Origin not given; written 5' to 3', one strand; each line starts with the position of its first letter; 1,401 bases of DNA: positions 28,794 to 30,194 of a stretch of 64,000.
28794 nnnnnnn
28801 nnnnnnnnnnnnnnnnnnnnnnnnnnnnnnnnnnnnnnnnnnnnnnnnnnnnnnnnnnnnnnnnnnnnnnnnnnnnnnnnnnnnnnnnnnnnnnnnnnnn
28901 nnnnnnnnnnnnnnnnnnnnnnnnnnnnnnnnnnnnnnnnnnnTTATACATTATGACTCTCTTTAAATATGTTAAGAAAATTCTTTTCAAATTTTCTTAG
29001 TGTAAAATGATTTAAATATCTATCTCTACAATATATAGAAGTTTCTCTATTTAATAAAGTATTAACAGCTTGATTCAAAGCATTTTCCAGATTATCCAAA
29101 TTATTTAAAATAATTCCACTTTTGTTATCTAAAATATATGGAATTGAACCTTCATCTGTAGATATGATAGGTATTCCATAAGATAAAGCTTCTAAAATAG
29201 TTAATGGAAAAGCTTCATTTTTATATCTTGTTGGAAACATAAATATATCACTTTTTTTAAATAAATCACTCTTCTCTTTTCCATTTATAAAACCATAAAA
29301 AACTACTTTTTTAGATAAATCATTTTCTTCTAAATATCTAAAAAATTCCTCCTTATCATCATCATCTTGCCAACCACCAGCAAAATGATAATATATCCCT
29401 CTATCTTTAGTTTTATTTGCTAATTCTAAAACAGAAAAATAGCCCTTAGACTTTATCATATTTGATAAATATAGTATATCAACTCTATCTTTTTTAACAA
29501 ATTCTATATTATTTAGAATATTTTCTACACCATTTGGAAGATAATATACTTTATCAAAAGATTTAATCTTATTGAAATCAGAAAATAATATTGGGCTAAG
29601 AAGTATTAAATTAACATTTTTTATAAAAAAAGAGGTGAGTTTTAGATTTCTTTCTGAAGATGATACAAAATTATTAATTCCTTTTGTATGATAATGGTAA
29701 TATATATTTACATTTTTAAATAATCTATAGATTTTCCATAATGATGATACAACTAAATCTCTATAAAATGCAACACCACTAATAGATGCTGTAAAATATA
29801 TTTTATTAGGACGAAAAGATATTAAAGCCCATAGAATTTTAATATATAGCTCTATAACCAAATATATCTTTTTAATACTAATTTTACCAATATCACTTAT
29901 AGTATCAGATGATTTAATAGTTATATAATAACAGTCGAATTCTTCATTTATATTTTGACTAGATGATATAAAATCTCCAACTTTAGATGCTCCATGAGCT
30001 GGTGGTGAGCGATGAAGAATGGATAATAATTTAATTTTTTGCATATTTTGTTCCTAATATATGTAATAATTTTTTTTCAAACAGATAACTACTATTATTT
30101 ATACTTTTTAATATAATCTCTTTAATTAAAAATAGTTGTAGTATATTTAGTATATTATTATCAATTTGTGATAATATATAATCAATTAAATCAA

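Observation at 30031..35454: Lic-like phospho-headgroup decoration module with a nucleotidyltransferase-PLP enzyme fusion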

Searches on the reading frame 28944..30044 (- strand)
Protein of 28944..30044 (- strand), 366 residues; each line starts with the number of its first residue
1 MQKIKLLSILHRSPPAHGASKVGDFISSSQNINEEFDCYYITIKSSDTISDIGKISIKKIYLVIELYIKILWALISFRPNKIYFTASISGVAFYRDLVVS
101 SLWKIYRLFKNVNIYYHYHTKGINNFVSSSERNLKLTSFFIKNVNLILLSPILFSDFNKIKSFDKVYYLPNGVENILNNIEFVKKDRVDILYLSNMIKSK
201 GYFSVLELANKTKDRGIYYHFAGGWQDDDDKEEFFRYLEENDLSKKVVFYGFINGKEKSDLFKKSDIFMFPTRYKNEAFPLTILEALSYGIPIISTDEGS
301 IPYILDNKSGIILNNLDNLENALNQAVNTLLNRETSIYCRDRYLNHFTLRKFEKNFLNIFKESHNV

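Call 4: search_protein_families(library=pfam, proteins=[window:28944-30044:-], max_evalue=0.01)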
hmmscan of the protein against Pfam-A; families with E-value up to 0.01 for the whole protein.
window:28944-30044:- (366 aa): 2 families
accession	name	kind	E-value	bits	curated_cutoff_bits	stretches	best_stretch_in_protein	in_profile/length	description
PF00534.26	Glycos_transf_1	-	1e-23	84.1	26.4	1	182-333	10-158/172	Glycosyl transferases group 1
PF13692.12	Glyco_trans_1_4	-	3.7e-19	69.8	27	1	189-332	3-141/142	Glycosyl transferases group 1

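Call 5: search_protein_families(library=ncbifam, proteins=[window:28944-30044:-], max_evalue=0.01)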
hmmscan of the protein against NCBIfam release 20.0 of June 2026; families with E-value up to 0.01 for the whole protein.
window:28944-30044:- (366 aa): 25 families
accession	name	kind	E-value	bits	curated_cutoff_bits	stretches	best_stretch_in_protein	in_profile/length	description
NF038295.1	EPS_HpsP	equivalog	5.1e-14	52.1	550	1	183-334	203-357/388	hormogonium polysaccharide biosynthesis glycosyltransferase HpsP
TIGR03999.1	thiol_BshA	equivalog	3.6e-12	45.9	273.7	1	182-354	194-364/375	N-acetyl-alpha-D-glucosaminyl L-malate synthase BshA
NF041010.1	glycosy_Agl16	equivalog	2.8e-11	42.9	575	1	164-362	156-350/352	glycosylation protein Agl16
NF047684.1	TeichurnBiosyTuaC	equivalog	8.7e-11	41.4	550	1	185-335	217-356/391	teichuronic acid biosynthesis protein TuaC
TIGR03088.1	stp2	hypoth_equivalog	6.1e-10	38.7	409.05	1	212-362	225-372/374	TIGR03088 family PEP-CTERM/XrtA system glycosyltransferase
NF041876.1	EPS_EpsE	equivalog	6.4e-10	38.8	400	1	188-333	215-361/389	exopolysaccharide biosynthesis GT4 family glycosyltransferase EpsE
NF046085.1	XrtY_assoc_Gly1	equivalog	1.2e-09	37.5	400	1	164-362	182-383/387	XrtY-associated glycosyltransferase XYAG1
TIGR04157.1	glyco_rSAM_CFB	subfamily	6.2e-09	35.3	400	1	234-359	269-405/406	TIGR04157 family glycosyltransferase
NF007396.0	PRK09922.1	equivalog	1.6e-08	33.8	385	1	219-335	215-332/361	lipopolysaccharide 1,6-galactosyltransferase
NF038255.1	exopoly_VpsD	equivalog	2.2e-08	33.4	300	1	205-334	221-351/381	VpsD family glycosyltransferase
NF053513.1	Gtran_IagA_BgsA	equivalog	4.2e-08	32.6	460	1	184-331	158-301/333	LTA glycolipid anchor biosynthesis glycosyltransferase, IagA/BgsA family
TIGR04005.1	wcaL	equivalog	6e-08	31.9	537.6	1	188-325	223-362/406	colanic acid biosynthesis glycosyltransferase WcaL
TIGR04047.1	MSMEG_0565_glyc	hypoth_equivalog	1e-06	28.1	259.85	1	229-331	240-343/373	MSMEG_0565 family glycosyltransferase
NF053787.1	GlcN_PG_synth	equivalog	4.5e-06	25.7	480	1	251-337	248-330/361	N-acetylglucosaminyl phosphatidylglycerol synthase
NF038229.1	Glyco4_Geo_Pelo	equivalog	4.9e-06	25.8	400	1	164-328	133-300/338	GPMC system family 4 glycosyltransferase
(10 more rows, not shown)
